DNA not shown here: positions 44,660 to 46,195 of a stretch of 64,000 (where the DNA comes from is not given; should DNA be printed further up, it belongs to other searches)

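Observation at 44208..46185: tRNA-Ser-anchored 1.85-kb integrated element remnant with att-like direct repeats, a truncated integrase and a single large Cys/His-rich ORFan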

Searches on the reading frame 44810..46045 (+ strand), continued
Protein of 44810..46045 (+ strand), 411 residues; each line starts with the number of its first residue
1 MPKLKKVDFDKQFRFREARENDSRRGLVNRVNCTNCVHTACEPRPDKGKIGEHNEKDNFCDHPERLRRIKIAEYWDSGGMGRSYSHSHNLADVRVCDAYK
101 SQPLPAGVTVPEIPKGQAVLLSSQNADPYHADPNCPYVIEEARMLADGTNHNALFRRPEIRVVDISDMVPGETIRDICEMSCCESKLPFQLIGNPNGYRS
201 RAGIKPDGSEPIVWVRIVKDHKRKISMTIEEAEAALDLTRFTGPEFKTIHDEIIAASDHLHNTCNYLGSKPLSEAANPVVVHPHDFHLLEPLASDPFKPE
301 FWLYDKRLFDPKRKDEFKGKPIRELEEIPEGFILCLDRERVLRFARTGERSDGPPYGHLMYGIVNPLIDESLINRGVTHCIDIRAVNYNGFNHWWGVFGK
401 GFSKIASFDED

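Call 60: search_protein_families(library=pfam, proteins=[P0133, P0134, P0139, P0142, P0144, P0147, P0152, P0151, P0153, P0135], max_evalue=0.01)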
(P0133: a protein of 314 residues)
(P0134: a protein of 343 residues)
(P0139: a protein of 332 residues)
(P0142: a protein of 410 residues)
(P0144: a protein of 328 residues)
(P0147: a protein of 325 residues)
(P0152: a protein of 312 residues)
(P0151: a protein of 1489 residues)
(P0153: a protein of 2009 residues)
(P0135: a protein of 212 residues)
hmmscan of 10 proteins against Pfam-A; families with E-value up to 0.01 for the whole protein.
P0133 (314 aa): 0 families

P0134 (343 aa): 0 families

P0139 (332 aa): 0 families

P0142 (410 aa): 1 family
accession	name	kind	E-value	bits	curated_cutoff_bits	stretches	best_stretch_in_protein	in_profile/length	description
PF12760.12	Zn_ribbon_IS1595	-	0.0014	19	25.4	0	379-401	13-30/46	Transposase zinc-ribbon domain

P0144 (328 aa): 0 families

P0147 (325 aa): 1 family
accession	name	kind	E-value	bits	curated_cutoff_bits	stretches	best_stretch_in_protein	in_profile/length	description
PF01396.24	Zn_ribbon_Top1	-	0.0032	17.7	32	0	305-317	3-15/39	Topoisomerase DNA binding C4 zinc finger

P0152 (312 aa): 0 families

P0151 (1489 aa): 10 families
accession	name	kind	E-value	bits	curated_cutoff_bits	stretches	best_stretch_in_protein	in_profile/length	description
PF13185.12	GAF_2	-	1.3e-86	288.1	28.6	7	1073-1208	2-136/136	GAF domain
PF01590.32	GAF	-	1.2e-67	226.9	22.4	7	1076-1206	3-132/133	GAF domain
PF13492.12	GAF_3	-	9.4e-50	168.8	27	7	1076-1209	3-129/129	GAF domain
PF15714.11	SpoVT_C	-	1.6e-23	83.6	27.5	0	1128-1207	50-127/128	Stage V sporulation protein T C-terminal, transcription factor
PF02518.31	HATPase_c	-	9.1e-19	68.4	26.4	1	1374-1483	5-103/111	Histidine kinase-, DNA gyrase B-, and HSP90-like ATPase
PF11849.14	DUF3369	-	7.2e-18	65.9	27.2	0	1138-1216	93-168/168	Domain of unknown function (DUF3369)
PF00512.31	HisKA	-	3.4e-07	30.6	26.9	1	1239-1324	2-66/66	His Kinase A (phospho-acceptor) domain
PF10684.14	BDM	-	0.00028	21.6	32.9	0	535-558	6-29/71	Putative biofilm-dependent modulation protein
PF14501.12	HATPase_c_5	-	0.0015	18.8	22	0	1373-1476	4-93/102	GHKL domain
PF11188.13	DUF2975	-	0.0059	17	27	0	671-698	42-69/130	Protein of unknown function (DUF2975)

P0153 (2009 aa): 12 families
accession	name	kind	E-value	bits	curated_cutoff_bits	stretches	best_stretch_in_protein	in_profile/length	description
PF13185.12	GAF_2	-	8.4e-125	411.8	28.6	10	1593-1728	2-136/136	GAF domain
PF01590.32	GAF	-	7.5e-83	276.1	22.4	10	1597-1727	4-133/133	GAF domain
PF13492.12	GAF_3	-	7.2e-65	217.7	27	7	41-183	2-129/129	GAF domain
PF02518.31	HATPase_c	-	1.8e-22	80.3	26.4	1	1897-2007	5-107/111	Histidine kinase-, DNA gyrase B-, and HSP90-like ATPase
PF11849.14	DUF3369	-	4.4e-20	73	27.2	0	1179-1221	125-167/168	Domain of unknown function (DUF3369)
PF15714.11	SpoVT_C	-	1e-17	64.8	27.5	0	1648-1721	50-121/128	Stage V sporulation protein T C-terminal, transcription factor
PF00512.31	HisKA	-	1.3e-06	28.8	26.9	1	1759-1813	2-50/66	His Kinase A (phospho-acceptor) domain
PF14501.12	HATPase_c_5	-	4.7e-06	26.9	22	1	1896-1998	4-93/102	GHKL domain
PF10684.14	BDM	-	7.3e-06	26.7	32.9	0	877-900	6-29/71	Putative biofilm-dependent modulation protein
PF11188.13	DUF2975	-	8.8e-06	26.1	27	0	1535-1561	42-68/130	Protein of unknown function (DUF2975)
PF12994.12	DUF3878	-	0.0017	18.2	27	0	1163-1196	24-57/300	Domain of unknown function, E. rectale Gene description (DUF3878)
PF25224.1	DUF7842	-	0.0031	18.7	27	0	175-217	18-60/96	Domain of unknown function (DUF7842)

P0135 (212 aa): 0 families
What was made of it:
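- N-half relatives carry weak zinc-ribbon hits (call 60).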

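Call 61: search_protein_families(library=phrogs, proteins=[window:44810-46042:+], max_evalue=0.01)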
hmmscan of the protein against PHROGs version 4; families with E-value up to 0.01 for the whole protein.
window:44810-46042:+ (411 aa): 0 families

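Call 62: search_solved_structures(query=A1, max_evalue=10, show_alignments=2)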
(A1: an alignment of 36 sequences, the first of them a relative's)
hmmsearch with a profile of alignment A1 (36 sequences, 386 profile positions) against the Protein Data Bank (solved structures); distinct sequences matched with E-value up to 10: 2.
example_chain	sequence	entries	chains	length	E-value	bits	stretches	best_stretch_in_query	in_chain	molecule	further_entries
4r61_A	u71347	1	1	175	0.39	12.8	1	196-243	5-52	gp41-based construct covNHR3-ABC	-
6vye_A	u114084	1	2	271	0.67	12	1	231-328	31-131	6-phosphogluconolactonase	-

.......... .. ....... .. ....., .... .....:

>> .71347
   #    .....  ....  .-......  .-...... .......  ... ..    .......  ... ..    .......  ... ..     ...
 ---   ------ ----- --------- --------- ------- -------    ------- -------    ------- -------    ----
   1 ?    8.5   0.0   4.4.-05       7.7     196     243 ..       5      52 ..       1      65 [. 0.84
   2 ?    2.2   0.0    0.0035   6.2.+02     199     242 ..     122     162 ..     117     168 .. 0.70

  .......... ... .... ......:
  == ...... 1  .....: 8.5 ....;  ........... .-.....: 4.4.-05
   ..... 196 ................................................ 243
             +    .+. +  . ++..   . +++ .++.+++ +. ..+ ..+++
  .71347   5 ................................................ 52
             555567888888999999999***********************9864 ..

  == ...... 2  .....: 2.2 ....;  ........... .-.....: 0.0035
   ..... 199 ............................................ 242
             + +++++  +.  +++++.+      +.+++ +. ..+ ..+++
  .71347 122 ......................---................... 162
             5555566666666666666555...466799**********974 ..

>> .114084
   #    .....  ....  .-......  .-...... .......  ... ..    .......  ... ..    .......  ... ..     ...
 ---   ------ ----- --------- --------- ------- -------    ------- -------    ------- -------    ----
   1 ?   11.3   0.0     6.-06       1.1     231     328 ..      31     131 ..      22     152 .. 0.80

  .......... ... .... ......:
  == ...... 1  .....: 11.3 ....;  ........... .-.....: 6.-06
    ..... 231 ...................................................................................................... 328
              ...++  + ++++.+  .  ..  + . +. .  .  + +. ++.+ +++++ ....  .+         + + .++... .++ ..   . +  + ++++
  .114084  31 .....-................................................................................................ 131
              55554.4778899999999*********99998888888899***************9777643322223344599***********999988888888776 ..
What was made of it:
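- On Any described protein family, for the 411-aa protein: PDB sequence profile: best E 0.39 (call 62).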

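Call 63: search_protein_families(library=padloc, proteins=[window:44810-46042:+], max_evalue=0.01)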
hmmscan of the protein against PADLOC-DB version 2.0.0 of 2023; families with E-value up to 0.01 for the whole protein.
window:44810-46042:+ (411 aa): 0 families

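Call 64: search_protein_families(library=ncbifam, proteins=[window:44810-46042:+], max_evalue=0.01)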
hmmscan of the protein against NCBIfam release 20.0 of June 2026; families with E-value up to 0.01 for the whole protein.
window:44810-46042:+ (411 aa): 0 families

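Call 68: fold_search(model_id=the predicted structure, library=viral)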
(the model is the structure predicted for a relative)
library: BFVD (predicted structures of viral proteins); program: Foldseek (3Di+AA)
matches with E <= 10: 100; with E <= 0.001: 0
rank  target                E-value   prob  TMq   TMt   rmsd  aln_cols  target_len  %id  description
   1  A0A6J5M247            1.5e-01  0.57  0.16  0.51   7.9       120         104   13  Uncharacterized protein [uncultured Caudovirales phage]
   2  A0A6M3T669            4.7e-01  0.04  0.10  0.15  19.9       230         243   11  Uncharacterized protein [Microbacterium phage Phractured]
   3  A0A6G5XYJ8            5.0e-01  0.06  0.11  0.12  11.9       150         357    9  (no name in the UniProt tables at hand)
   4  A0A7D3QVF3            1.3e+00  0.02  0.12  0.13  27.5       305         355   10  Uncharacterized protein [Fadolivirus FV1/VV64]
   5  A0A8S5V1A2            1.4e+00  0.04  0.11  0.24   9.8       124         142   12  Single strand binding protein [Myoviridae sp. ctJ2i1]
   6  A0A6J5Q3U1            1.5e+00  0.08  0.10  0.25   5.7        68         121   10  Uncharacterized protein [uncultured Caudovirales phage]
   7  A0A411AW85            1.5e+00  0.04  0.13  0.18  10.0       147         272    9  Uncharacterized protein [Pantoea phage vB_PagM_LIET2]
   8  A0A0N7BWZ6            1.6e+00  0.05  0.10  0.17   9.9       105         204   10  (no name in the UniProt tables at hand)
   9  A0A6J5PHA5            1.7e+00  0.04  0.12  0.22  12.6       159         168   16  Uncharacterized protein [uncultured Caudovirales phage]
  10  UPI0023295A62         1.8e+00  0.05  0.11  0.26  13.1       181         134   10  (no name look-up for this kind of identifier)
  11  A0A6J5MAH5            1.9e+00  0.08  0.16  0.36   8.1       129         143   12  Single-stranded DNA-binding protein [uncultured Caudovirales phage]
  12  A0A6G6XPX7            1.9e+00  0.06  0.12  0.31   9.8       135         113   11  (no name in the UniProt tables at hand)
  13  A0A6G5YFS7            2.2e+00  0.05  0.13  0.21  12.6       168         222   15  (no name in the UniProt tables at hand)
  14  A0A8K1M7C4            2.4e+00  0.01  0.07  0.07  32.9       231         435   12  Transactivator/viroplasmin protein [Metaplexis yellow mottle-associated virus]
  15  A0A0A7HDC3            2.7e+00  0.03  0.10  0.14   8.5        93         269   12  (no name in the UniProt tables at hand)
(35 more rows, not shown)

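Call 83: search_dna_similar(query=window:44810-46042:+, collection=plasmids, mode=protein, max_evalue=0.01, max_rows=10)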
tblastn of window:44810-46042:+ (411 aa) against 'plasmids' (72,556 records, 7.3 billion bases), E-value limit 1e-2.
No match.

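Call 84: search_dna_similar(query=window:44810-46042:+, collection=phages, mode=protein, max_evalue=0.01, max_rows=10)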
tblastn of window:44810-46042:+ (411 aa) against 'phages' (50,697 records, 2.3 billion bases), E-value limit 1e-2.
No match.
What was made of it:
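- On Provirus or plasmid: The 411-aa protein was absent from PLSDB and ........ (calls 83, 84).
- The 411-aa family was also absent from the plasmid and phage collections (calls 83, 84).
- Tried and rejected: No relatives of the 411-aa protein in PLSDB or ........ (calls 83, 84).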

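Call 86: search_protein_families(library=pfam, proteins=[L023:3169-3795:+, L023:3800-4120:+, L023:4335-4994:-, L023:5193-5786:+, L023:6049-6372:+, L023:6516-7664:-, L017:68-568:+, L017:587-1318:+, L017:2918-4627:-, L042:6561-7532:+], max_evalue=0.01)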
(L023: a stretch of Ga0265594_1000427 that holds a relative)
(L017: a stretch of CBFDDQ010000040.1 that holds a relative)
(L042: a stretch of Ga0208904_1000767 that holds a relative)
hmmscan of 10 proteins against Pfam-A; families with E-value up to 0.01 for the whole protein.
L023:3169-3795:+ (209 aa): 2 families
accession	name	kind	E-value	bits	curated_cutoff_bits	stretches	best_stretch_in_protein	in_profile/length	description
PF02518.31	HATPase_c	-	1.1e-05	26.2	26.4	1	66-167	8-98/111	Histidine kinase-, DNA gyrase B-, and HSP90-like ATPase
PF14501.12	HATPase_c_5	-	0.0062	16.9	22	0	124-170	56-96/102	GHKL domain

L023:3800-4120:+ (107 aa): 0 families

L023:4335-4994:- (219 aa): 1 family
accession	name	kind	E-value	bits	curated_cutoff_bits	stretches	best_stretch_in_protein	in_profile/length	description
PF06130.18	PTAC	-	3.4e-70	235.8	25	1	35-208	2-175/176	Phosphate propanoyltransferase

L023:5193-5786:+ (198 aa): 1 family
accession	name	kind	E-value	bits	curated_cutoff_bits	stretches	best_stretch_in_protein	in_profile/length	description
PF01928.26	CYTH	-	5.9e-09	36.4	23.2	1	4-177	2-175/179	CYTH domain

L023:6049-6372:+ (108 aa): 0 families

L023:6516-7664:- (382 aa): 8 families
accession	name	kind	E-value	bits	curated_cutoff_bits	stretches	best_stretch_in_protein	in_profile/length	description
PF13173.12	AAA_14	-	3.2e-31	108.5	27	1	36-166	2-129/129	AAA domain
PF13635.12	DUF4143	-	4.3e-19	69.3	28.1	1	216-351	2-159/160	Domain of unknown function (DUF4143)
PF01637.24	ATPase_2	-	2.3e-09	37.8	33.2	2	32-98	16-78/225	ATPase domain predominantly from Archaea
PF24883.2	NPHP3_N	-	4.4e-05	24.2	24.8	1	18-85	4-69/164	Nephrocystin 3, N-terminal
PF20720.3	nSTAND3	-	6e-05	23.2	27.2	1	26-155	7-121/155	Novel STAND NTPase 3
PF25201.1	nSTAND6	-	0.00061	20.3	27.7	1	22-64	4-46/148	Novel STAND NTPase 6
PF13401.12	AAA_22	-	0.001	19.8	27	1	35-97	4-64/130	AAA domain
PF25199.1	nSTAND_NTPase5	-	0.0014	18.9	34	1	34-134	39-131/145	Novel STAND NTPase 5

L017:68-568:+ (167 aa): 0 families

L017:587-1318:+ (244 aa): 1 family
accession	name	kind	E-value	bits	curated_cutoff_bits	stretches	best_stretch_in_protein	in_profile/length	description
PF00590.25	TP_methylase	-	4.7e-20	72.9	27.8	1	1-204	1-203/212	Tetrapyrrole (Corrin/Porphyrin) Methylases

L017:2918-4627:- (569 aa): 3 families
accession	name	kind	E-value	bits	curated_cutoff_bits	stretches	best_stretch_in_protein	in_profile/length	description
PF00587.30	tRNA-synt_2b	-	3.2e-45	154.8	29.3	1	253-460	4-179/179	tRNA synthetase class II core domain (G, H, P, S and T)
PF03129.25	HGTP_anticodon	-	5.9e-17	62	21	1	472-562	1-93/94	Anticodon binding domain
PF07973.19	tRNA_SAD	-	8e-15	55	24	1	102-151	1-44/44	Threonyl and Alanyl tRNA synthetase second additional domain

L042:6561-7532:+ (324 aa): 0 families

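Call 87: search_protein_families(library=pfam, proteins=[L035:551-832:+, L044:675-1538:+, L044:1662-1913:+, L044:1852-2187:+, L044:2278-3006:+, L042:5718-6347:+, L003:4596-5069:-, L003:5054-5608:-, L003:5705-5911:+, L011:5423-5815:-], max_evalue=0.05)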
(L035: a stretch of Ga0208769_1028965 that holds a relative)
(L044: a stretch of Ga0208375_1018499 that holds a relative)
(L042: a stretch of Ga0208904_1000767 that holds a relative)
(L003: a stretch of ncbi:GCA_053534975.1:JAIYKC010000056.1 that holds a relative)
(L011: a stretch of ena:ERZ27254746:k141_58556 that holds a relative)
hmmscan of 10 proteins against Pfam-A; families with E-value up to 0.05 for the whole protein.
L035:551-832:+ (94 aa): 0 families

L044:675-1538:+ (288 aa): 1 family
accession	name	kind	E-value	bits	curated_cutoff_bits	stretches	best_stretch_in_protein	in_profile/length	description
PF02661.23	Fic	-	8.5e-22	78.3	24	1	145-240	2-93/93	Fic/DOC family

L044:1662-1913:+ (84 aa): 0 families

L044:1852-2187:+ (112 aa): 0 families

L044:2278-3006:+ (243 aa): 2 families
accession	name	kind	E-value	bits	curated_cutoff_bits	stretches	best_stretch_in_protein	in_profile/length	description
PF13519.12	VWA_2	-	6.3e-14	52.9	27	1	56-165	3-106/107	von Willebrand factor type A domain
PF00092.34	VWA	-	1e-11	45.8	23.8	1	56-229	4-171/174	von Willebrand factor type A domain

L042:5718-6347:+ (210 aa): 3 families
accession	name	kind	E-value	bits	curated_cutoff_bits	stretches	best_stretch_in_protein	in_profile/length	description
PF09778.15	Guanylate_cyc_2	-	1.9e-10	40.9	28.1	1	25-206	20-212/212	Guanylylate cyclase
PF13529.12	Peptidase_C39_2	-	2.9e-07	31.6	24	1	4-174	2-142/143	Peptidase_C39 like family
PF11814.14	DUF3335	-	4e-06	26.9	25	1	119-187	113-178/206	Peptidase_C39 like family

L003:4596-5069:- (157 aa): 0 families

L003:5054-5608:- (184 aa): 7 families
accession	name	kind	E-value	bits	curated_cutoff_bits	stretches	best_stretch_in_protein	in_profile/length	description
PF01909.29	NTP_transf_2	-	0.00011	22.9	21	1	91-170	4-83/93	Nucleotidyltransferase domain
PF24033.1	DUF7342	-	0.00073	20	31.6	1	23-71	21-69/150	Family of unknown function (DUF7342)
PF18765.7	Polbeta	-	0.0059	17.2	26.9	1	104-175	15-92/93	Polymerase beta, Nucleotidyltransferase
PF21248.3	SoFic-like_C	-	0.0073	16.9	27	1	13-60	24-71/76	Protein adenylyltransferase SoFic-like, C-terminal domain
PF09339.16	HTH_IclR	-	0.013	15.7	22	1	20-49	19-48/52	IclR helix-turn-helix domain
PF01978.25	TrmB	-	0.018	15.3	25.6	1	14-61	18-63/68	Sugar-specific transcriptional regulator TrmB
PF13412.12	HTH_24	-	0.04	13.9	21.9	0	23-49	21-47/48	Winged helix-turn-helix DNA-binding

L003:5705-5911:+ (69 aa): 0 families

L011:5423-5815:- (130 aa): 0 families

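Call 88: search_protein_families(library=pfam, alignment_id=A1, max_evalue=1)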
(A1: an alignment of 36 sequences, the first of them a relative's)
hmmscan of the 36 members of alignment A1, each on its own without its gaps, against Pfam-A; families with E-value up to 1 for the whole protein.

A. member 1, P0001 (411 aa): 1 family
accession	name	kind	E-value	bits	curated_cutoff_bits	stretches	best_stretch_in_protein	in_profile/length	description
PF01283.25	Ribosomal_S26e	-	0.21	12.5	27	0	17-39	7-29/108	Ribosomal protein S26e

B. families by the number of members that match (of 36 scanned): 7 families
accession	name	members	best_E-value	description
PF14243.11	R2K_3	1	0.055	ATP-grasp domain, R2K clade family 3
PF17746.7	SfsA_N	1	0.061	SfsA N-terminal OB domain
PF13164.11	Diedel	1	0.069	Diedel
PF05305.19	DUF732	1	0.088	Protein of unknown function (DUF732)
PF05338.17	DUF717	1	0.15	Protein of unknown function (DUF717)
PF17471.7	GP63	1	0.17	Gene product 63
PF01283.25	Ribosomal_S26e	1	0.21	Ribosomal protein S26e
